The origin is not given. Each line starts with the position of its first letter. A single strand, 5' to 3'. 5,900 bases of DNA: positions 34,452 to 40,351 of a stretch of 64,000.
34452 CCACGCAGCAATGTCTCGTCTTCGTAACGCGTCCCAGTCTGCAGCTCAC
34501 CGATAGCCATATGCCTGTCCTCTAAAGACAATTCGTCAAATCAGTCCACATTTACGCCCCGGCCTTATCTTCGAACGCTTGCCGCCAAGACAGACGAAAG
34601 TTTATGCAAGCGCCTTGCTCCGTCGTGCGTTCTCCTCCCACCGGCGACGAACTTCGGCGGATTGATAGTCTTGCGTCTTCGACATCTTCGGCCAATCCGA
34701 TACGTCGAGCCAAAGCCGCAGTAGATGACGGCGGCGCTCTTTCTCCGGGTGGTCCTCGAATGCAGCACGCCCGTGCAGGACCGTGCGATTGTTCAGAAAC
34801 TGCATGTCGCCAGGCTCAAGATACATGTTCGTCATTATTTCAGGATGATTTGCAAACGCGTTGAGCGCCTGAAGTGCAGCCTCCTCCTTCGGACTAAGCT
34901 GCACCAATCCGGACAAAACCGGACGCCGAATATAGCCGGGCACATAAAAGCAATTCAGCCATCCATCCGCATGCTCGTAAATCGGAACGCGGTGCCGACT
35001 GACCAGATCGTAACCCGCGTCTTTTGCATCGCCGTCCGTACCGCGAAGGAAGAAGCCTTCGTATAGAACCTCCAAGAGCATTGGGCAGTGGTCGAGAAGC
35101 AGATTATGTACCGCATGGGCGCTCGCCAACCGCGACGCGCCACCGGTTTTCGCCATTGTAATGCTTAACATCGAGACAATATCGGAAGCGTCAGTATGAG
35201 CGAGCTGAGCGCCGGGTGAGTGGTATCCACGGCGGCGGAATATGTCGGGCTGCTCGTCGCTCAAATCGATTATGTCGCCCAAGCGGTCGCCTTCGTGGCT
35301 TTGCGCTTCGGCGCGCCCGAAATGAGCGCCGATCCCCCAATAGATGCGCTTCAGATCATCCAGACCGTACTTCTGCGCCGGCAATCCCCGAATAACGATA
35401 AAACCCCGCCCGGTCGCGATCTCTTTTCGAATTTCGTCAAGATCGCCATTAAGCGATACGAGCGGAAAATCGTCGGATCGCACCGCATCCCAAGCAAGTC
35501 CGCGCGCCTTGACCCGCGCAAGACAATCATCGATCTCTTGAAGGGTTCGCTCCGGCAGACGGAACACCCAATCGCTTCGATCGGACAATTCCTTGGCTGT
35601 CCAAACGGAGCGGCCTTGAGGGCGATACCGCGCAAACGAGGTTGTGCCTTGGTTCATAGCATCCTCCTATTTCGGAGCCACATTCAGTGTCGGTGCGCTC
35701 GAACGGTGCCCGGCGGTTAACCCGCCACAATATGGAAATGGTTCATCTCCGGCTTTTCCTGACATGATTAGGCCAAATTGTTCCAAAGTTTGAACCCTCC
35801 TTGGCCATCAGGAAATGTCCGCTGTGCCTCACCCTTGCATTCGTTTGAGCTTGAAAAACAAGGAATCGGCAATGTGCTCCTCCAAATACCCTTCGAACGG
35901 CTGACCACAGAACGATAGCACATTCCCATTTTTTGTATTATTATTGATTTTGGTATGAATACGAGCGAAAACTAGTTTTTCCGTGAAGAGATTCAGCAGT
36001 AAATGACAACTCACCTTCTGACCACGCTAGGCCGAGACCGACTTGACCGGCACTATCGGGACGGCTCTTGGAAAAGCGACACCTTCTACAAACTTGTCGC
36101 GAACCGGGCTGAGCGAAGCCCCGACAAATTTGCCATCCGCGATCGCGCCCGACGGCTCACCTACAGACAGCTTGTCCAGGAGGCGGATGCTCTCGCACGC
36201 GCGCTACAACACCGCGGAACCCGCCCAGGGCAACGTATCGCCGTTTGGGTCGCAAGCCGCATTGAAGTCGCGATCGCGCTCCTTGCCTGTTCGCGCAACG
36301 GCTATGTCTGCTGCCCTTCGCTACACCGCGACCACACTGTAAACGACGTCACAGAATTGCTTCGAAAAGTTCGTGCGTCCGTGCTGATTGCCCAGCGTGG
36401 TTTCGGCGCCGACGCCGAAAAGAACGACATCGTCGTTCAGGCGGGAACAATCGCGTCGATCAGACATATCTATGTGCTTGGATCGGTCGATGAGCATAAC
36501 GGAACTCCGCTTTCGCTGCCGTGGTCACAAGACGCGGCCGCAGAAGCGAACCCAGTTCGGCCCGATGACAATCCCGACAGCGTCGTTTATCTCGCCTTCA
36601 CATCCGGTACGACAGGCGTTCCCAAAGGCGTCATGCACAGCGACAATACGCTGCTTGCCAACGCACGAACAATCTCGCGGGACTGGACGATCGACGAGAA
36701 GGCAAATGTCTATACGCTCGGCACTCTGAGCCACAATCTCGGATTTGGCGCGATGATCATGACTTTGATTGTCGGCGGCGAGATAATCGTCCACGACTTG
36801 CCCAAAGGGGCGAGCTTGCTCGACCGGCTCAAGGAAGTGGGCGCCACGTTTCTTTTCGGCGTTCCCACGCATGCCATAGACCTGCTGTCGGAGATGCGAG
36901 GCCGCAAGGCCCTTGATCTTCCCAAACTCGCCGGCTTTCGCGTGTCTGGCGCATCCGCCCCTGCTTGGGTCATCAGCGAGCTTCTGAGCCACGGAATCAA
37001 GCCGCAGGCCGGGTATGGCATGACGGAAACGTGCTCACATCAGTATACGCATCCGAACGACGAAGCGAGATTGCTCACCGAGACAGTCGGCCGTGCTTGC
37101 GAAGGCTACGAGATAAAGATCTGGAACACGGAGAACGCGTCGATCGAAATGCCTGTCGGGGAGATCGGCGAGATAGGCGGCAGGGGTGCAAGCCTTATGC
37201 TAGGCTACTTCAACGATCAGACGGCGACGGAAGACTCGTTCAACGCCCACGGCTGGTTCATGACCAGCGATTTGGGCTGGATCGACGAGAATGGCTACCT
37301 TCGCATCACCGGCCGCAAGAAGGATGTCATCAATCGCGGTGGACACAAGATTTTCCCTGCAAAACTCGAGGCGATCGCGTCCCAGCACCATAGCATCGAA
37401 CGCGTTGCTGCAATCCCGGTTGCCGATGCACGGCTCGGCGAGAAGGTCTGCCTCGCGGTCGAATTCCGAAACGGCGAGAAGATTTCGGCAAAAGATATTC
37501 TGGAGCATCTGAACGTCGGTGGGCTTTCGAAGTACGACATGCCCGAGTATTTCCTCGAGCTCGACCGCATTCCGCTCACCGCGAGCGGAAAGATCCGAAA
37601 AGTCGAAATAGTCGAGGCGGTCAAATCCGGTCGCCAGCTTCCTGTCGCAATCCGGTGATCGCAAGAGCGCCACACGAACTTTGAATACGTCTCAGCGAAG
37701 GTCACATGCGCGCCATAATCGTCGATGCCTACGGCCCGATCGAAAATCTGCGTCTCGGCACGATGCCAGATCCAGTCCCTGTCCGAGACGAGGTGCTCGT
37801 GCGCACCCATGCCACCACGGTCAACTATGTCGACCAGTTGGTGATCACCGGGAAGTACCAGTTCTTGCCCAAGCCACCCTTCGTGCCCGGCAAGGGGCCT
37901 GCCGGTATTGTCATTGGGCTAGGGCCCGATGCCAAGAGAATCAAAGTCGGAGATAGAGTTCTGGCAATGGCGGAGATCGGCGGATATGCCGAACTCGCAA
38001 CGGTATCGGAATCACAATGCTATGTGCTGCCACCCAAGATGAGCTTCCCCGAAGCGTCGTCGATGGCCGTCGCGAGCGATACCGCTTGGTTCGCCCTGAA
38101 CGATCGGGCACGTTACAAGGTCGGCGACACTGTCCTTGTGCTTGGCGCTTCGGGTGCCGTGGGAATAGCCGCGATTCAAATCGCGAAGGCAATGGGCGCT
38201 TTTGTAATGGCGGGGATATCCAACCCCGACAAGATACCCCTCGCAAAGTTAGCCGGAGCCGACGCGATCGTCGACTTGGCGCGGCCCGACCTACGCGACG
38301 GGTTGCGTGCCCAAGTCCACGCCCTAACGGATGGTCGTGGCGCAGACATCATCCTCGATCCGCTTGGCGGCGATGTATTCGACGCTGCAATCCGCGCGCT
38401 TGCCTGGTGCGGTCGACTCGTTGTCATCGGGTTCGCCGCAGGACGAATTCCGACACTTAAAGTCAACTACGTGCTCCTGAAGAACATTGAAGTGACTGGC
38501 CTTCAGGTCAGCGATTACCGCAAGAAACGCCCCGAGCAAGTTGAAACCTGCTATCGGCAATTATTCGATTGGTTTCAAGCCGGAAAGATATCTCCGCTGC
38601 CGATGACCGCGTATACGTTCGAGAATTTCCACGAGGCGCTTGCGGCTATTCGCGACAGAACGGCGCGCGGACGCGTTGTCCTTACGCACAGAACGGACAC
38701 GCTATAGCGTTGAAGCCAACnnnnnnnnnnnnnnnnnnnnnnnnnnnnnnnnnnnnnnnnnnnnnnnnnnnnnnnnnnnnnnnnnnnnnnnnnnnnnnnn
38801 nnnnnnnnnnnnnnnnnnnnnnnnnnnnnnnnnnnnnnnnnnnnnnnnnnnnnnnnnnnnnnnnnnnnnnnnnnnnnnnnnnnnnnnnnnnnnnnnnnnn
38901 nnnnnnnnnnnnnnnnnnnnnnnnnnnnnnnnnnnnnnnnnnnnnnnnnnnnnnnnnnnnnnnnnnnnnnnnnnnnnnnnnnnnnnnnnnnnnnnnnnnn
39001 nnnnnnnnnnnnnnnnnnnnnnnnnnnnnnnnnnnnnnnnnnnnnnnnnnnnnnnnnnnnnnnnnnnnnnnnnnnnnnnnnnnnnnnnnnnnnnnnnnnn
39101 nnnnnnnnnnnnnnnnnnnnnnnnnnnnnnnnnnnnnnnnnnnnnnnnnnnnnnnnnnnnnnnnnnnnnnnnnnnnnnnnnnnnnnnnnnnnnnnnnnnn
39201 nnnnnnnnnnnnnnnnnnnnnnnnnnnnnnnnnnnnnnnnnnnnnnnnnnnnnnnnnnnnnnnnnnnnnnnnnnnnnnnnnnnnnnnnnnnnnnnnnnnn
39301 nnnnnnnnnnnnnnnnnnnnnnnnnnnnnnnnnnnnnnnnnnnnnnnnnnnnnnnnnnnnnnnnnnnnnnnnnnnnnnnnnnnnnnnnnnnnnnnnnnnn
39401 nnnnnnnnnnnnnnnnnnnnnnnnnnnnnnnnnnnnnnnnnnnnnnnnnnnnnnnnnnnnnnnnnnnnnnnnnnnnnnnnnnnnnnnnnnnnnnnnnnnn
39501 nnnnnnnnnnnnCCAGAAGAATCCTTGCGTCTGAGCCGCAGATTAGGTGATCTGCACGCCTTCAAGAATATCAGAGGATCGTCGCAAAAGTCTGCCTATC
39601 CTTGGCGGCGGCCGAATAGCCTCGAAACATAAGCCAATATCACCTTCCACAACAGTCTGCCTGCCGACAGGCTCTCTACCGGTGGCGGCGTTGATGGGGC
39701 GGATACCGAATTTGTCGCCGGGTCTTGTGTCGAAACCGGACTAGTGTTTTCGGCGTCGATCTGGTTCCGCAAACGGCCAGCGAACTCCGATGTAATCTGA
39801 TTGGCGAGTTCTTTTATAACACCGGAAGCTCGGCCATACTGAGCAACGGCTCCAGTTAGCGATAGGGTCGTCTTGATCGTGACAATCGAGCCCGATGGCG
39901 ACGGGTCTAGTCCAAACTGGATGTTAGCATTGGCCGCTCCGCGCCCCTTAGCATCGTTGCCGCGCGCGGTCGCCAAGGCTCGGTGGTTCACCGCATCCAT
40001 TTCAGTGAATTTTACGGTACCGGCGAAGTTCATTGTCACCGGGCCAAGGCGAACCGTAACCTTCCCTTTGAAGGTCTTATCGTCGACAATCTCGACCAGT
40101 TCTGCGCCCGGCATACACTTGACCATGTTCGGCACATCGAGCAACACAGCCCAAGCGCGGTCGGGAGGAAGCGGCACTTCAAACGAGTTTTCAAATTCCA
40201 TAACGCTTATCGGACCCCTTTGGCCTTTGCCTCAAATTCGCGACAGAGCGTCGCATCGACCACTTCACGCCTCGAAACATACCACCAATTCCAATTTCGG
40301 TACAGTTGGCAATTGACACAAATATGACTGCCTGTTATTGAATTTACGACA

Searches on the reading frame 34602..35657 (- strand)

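Call 23: search_protein_families(library=pfam, proteins=[window:34602-35657:-], max_evalue=0.00001)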
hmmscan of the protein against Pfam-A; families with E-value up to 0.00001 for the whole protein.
window:34602-35657:- (351 aa): 1 family
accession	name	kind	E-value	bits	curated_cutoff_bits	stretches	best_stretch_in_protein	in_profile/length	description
PF02668.22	TauD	-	1.5e-30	107.5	27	1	63-316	13-267/267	Taurine catabolism dioxygenase TauD, TfdA family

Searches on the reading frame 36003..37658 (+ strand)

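Call 23: search_protein_families(library=pfam, proteins=[window:36003-37658:+], max_evalue=0.00001)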
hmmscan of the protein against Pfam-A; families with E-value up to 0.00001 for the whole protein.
window:36003-37658:+ (551 aa): 2 families
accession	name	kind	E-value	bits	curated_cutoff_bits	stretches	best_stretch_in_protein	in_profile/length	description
PF00501.34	AMP-binding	-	2e-66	224.8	29.9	1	34-403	3-384/384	AMP-binding enzyme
PF13193.12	AMP-binding_C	-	5.7e-07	30.8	24.5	1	454-530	1-76/76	AMP-binding enzyme C-terminal domain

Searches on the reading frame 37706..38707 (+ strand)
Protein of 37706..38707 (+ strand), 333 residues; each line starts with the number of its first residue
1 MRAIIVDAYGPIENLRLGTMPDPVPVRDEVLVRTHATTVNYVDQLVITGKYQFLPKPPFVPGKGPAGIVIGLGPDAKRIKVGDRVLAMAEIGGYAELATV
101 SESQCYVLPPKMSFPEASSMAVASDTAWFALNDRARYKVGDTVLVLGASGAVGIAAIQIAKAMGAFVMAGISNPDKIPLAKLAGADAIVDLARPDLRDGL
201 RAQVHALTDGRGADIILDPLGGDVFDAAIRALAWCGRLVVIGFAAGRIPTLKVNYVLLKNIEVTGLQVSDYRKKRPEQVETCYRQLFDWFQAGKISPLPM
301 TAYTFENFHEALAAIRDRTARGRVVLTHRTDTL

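Call 23: search_protein_families(library=pfam, proteins=[window:37706-38707:+], max_evalue=0.00001)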
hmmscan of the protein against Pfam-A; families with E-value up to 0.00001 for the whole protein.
window:37706-38707:+ (333 aa): 3 families
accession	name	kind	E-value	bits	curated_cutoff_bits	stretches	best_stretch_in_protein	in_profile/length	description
PF00107.32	ADH_zinc_N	-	7.9e-25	87.7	31.8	1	151-273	1-118/129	Zinc-binding dehydrogenase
PF13602.12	ADH_zinc_N_2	-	1e-15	59.3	27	1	184-326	2-134/134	Zinc-binding dehydrogenase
PF08240.17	ADH_N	-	6.7e-15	55.7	23.5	1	28-109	3-103/104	Alcohol dehydrogenase GroES-like domain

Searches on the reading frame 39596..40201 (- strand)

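Call 23: search_protein_families(library=pfam, proteins=[window:39596-40201:-], max_evalue=0.00001)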
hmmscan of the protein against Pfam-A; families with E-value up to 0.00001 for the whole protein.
window:39596-40201:- (201 aa): 2 families
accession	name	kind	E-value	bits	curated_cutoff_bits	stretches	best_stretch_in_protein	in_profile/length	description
PF06240.19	COXG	-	1e-11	45.2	22.2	1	6-147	2-138/140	Carbon monoxide dehydrogenase subunit G (CoxG)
PF10604.15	Polyketide_cyc2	-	4.4e-07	30.7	27.4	1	2-119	3-113/142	Polyketide cyclase / dehydrase and lipid transport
